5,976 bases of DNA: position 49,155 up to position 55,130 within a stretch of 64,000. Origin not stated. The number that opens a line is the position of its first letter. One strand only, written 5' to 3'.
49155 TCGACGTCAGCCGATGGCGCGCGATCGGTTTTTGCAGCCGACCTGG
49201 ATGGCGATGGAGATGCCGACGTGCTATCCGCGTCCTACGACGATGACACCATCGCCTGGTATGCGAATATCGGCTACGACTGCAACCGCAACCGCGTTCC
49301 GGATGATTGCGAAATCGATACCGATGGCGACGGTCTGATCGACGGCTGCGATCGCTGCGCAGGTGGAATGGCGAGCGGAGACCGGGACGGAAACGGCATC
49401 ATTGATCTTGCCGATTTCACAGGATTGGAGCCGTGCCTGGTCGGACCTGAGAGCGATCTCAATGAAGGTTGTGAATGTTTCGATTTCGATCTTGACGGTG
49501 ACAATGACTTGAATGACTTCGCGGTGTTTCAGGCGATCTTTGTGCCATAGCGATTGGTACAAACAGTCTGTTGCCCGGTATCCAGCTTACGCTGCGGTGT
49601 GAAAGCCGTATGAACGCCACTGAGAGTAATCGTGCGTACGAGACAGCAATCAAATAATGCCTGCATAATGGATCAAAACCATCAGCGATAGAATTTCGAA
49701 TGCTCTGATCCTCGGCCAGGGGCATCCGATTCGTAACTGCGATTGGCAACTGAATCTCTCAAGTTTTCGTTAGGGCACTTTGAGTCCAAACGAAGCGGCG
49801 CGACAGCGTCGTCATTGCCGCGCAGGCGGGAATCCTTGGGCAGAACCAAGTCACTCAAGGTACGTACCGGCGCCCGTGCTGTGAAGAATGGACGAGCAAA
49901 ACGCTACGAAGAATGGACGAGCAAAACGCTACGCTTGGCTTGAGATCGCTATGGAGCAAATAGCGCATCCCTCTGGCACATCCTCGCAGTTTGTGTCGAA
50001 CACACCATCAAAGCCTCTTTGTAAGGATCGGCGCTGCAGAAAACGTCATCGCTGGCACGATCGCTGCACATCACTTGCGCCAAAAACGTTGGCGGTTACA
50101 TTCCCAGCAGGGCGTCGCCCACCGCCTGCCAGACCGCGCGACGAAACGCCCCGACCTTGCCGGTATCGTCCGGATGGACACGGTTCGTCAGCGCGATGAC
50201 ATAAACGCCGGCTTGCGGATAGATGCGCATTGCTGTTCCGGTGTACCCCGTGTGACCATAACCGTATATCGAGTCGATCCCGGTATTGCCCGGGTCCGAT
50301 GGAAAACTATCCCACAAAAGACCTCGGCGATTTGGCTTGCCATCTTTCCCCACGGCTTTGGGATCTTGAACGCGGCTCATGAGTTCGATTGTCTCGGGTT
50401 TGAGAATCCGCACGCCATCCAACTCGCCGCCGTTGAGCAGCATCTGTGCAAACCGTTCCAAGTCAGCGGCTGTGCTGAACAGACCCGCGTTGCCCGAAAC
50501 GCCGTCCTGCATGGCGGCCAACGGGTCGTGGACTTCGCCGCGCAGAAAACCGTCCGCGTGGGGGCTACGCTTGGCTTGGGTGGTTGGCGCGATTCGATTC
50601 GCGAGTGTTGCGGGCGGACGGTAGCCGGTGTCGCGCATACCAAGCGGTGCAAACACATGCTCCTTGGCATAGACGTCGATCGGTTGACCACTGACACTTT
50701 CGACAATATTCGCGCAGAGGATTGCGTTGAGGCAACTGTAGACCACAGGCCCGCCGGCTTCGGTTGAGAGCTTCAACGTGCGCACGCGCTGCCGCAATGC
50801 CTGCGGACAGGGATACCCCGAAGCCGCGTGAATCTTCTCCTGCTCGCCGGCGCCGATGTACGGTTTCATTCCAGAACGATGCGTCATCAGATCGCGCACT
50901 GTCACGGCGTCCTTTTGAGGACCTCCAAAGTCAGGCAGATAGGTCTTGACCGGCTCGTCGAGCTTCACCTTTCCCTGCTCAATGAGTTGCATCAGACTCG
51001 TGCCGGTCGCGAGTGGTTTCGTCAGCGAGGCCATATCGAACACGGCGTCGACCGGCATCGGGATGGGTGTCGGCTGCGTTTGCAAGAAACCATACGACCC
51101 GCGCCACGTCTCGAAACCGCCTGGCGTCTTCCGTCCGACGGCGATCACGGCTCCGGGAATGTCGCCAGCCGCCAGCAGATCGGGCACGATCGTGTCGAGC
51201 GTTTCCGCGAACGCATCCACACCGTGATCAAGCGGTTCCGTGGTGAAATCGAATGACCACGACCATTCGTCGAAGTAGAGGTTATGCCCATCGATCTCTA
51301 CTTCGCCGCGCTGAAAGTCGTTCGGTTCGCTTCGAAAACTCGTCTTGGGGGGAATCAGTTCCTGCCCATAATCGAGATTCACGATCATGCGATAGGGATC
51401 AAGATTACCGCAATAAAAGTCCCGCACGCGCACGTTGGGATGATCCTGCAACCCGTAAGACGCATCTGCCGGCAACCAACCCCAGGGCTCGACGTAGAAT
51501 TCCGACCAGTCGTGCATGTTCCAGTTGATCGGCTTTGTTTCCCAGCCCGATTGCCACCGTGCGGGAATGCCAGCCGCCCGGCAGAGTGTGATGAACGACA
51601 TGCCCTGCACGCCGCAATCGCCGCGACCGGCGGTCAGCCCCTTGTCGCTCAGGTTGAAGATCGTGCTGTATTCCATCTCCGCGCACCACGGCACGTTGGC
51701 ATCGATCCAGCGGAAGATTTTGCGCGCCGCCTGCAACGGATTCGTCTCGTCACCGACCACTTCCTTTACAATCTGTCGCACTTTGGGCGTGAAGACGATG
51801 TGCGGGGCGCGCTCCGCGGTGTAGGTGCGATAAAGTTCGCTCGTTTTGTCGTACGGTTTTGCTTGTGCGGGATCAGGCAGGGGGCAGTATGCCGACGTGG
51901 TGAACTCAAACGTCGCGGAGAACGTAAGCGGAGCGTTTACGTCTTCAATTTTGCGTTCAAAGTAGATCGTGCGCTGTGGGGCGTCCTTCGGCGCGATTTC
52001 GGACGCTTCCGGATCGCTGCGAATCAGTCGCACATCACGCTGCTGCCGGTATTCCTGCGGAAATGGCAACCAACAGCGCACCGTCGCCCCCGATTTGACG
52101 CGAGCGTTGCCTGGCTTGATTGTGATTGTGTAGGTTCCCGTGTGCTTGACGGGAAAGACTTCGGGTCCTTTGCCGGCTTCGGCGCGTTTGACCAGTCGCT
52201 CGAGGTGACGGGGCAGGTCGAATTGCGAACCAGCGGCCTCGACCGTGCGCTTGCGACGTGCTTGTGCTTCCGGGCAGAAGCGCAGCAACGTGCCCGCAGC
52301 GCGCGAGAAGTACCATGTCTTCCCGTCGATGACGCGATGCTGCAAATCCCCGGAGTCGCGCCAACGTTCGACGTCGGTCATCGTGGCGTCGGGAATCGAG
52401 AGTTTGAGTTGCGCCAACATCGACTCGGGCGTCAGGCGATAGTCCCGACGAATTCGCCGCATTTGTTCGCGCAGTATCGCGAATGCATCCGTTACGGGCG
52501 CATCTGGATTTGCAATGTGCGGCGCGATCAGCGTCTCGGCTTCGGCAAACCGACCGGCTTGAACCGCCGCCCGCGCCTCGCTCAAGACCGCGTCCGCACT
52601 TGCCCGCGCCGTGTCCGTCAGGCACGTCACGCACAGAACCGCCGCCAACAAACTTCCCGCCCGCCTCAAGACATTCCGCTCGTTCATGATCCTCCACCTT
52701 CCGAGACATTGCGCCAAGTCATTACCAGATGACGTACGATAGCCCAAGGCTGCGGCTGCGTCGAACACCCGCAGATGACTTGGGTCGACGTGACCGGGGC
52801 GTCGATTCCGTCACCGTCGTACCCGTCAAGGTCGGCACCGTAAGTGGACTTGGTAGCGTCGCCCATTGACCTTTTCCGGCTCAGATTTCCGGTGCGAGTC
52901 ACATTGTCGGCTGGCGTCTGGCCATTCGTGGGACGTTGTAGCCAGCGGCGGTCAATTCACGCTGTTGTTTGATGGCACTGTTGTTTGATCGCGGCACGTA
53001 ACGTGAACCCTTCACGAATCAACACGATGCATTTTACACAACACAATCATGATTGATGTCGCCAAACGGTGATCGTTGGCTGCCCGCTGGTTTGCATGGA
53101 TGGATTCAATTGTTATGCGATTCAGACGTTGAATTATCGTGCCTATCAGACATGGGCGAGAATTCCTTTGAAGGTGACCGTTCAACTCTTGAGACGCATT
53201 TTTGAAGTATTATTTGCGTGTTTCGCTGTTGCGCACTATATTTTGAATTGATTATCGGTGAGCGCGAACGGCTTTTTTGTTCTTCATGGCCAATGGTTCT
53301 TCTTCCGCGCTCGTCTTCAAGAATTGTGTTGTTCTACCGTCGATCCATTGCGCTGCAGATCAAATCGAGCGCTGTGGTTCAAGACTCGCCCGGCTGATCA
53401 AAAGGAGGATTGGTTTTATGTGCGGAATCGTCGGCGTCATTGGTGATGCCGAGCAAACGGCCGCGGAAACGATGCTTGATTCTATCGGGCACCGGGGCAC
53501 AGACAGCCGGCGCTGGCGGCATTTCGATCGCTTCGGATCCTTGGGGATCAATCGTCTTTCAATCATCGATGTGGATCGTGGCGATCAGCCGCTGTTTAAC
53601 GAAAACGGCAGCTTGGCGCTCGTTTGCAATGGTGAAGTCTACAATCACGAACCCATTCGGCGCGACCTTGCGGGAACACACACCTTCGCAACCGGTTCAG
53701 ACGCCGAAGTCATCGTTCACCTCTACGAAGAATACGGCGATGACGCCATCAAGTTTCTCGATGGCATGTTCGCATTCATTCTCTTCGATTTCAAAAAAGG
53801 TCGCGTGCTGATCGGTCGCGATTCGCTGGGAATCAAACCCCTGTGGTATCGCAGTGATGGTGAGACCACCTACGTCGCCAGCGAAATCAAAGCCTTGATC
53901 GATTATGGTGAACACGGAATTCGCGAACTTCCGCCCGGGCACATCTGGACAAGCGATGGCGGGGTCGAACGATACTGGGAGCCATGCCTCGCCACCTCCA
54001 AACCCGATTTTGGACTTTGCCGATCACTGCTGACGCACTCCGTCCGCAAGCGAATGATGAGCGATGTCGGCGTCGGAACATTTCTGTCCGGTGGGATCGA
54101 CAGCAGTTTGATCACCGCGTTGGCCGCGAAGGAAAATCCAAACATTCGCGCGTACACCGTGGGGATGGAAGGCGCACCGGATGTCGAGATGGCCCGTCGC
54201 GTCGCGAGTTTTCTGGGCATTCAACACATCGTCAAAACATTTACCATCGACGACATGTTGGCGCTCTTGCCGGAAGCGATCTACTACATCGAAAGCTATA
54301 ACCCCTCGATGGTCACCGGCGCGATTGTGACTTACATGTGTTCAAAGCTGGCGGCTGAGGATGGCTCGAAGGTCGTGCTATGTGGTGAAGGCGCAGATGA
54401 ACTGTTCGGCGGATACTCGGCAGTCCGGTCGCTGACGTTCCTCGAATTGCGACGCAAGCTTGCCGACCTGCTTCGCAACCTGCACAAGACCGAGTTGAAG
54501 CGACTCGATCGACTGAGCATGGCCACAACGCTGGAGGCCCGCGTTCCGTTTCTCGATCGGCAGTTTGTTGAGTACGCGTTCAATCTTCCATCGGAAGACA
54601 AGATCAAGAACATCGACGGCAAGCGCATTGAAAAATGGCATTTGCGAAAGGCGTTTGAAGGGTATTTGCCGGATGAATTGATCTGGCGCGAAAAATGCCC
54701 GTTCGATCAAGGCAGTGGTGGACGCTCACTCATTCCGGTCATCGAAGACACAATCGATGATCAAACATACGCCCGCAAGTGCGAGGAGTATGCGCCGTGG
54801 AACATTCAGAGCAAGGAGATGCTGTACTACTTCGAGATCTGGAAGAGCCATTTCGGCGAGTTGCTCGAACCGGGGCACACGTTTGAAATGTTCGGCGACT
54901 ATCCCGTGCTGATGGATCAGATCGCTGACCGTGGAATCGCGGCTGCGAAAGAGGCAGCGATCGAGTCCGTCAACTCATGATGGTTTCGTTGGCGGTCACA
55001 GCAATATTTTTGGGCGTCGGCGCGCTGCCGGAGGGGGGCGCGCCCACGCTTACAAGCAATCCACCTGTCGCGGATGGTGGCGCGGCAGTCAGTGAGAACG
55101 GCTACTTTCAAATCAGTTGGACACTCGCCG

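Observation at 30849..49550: Same-strand island of six secreted proteins combining cohesin-like and dockerin-like modules: candidate non-cellulosomal surface-assembly system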

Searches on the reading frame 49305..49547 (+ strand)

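Call 55: search_protein_families(library=pfam, proteins=[window:49305-49547:+], max_evalue=10)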
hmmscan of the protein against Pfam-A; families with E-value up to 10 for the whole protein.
seq(81 aa): 5 families
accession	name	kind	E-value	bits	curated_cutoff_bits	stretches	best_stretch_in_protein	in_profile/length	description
PF00036.39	EF-hand_1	-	0.0009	19.1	25.4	2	26-39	10-23/29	EF hand domain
PF00404.24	Dockerin_1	-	0.00096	19.7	22.9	1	25-74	2-51/57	Dockerin type I domain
PF13499.12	EF-hand_7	-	0.02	15.7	30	1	26-72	12-62/67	EF-hand domain pair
PF13405.12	EF-hand_6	-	0.033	14.4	25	2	26-38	10-22/30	EF-hand domain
PF13833.12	EF-hand_8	-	0.16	12.2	28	1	25-40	34-49/54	EF-hand domain pair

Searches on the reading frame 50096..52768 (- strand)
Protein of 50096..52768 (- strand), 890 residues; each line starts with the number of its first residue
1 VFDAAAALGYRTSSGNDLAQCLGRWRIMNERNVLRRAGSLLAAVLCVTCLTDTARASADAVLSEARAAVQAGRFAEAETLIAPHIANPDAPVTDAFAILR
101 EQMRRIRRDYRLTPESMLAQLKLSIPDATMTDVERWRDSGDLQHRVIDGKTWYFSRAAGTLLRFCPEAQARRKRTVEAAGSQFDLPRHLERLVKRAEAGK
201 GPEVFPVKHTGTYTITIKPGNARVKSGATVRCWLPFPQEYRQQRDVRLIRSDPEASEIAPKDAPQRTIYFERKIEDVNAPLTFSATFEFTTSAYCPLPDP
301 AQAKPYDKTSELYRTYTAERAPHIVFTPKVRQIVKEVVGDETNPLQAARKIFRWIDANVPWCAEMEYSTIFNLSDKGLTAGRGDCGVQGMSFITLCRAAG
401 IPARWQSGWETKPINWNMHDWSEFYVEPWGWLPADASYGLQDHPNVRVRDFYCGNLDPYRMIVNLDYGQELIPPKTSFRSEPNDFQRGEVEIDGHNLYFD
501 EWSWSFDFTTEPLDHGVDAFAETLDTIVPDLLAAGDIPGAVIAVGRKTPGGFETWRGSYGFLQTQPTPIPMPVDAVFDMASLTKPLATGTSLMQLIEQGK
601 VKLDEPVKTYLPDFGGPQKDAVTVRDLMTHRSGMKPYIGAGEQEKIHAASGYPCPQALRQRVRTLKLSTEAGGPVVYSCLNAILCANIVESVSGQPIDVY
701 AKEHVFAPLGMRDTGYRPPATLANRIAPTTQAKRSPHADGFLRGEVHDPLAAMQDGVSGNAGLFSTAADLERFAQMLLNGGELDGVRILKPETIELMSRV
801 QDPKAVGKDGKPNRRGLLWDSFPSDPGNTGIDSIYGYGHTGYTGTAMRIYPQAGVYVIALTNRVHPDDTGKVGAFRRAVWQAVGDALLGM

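Call 22: search_protein_families(library=pfam, proteins=[window:50096-52768:-], max_evalue=0.001)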
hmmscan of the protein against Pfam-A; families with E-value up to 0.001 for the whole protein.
window:50096-52768:- (890 aa): 2 families
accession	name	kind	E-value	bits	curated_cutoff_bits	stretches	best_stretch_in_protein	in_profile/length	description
PF00144.29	Beta-lactamase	-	4.2e-62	210.7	27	1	525-874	2-321/329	Beta-lactamase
PF01841.26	Transglut_core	-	8.3e-19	68.3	23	1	331-436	1-108/108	Transglutaminase-like superfamily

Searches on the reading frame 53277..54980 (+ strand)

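Call 22: search_protein_families(library=pfam, proteins=[window:53277-54980:+], max_evalue=0.001)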
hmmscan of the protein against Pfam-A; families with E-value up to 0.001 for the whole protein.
window:53277-54980:+ (567 aa): 5 families
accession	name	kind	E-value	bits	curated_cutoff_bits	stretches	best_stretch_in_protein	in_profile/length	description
PF00733.27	Asn_synthase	-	5.8e-75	253.6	21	2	249-386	3-141/354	Asparagine synthase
PF13537.11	GATase_7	-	4.5e-38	130.5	25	1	92-208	2-122/123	Glutamine amidotransferase domain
PF13522.11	GATase_6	-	1.6e-30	106.2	27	1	88-203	13-130/130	Glutamine amidotransferase domain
PF12481.13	DUF3700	-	2.3e-07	30.9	27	1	155-236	123-205/228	Aluminium induced protein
PF02540.23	NAD_synthase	-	0.00055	19.6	21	0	251-333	8-90/242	NAD synthase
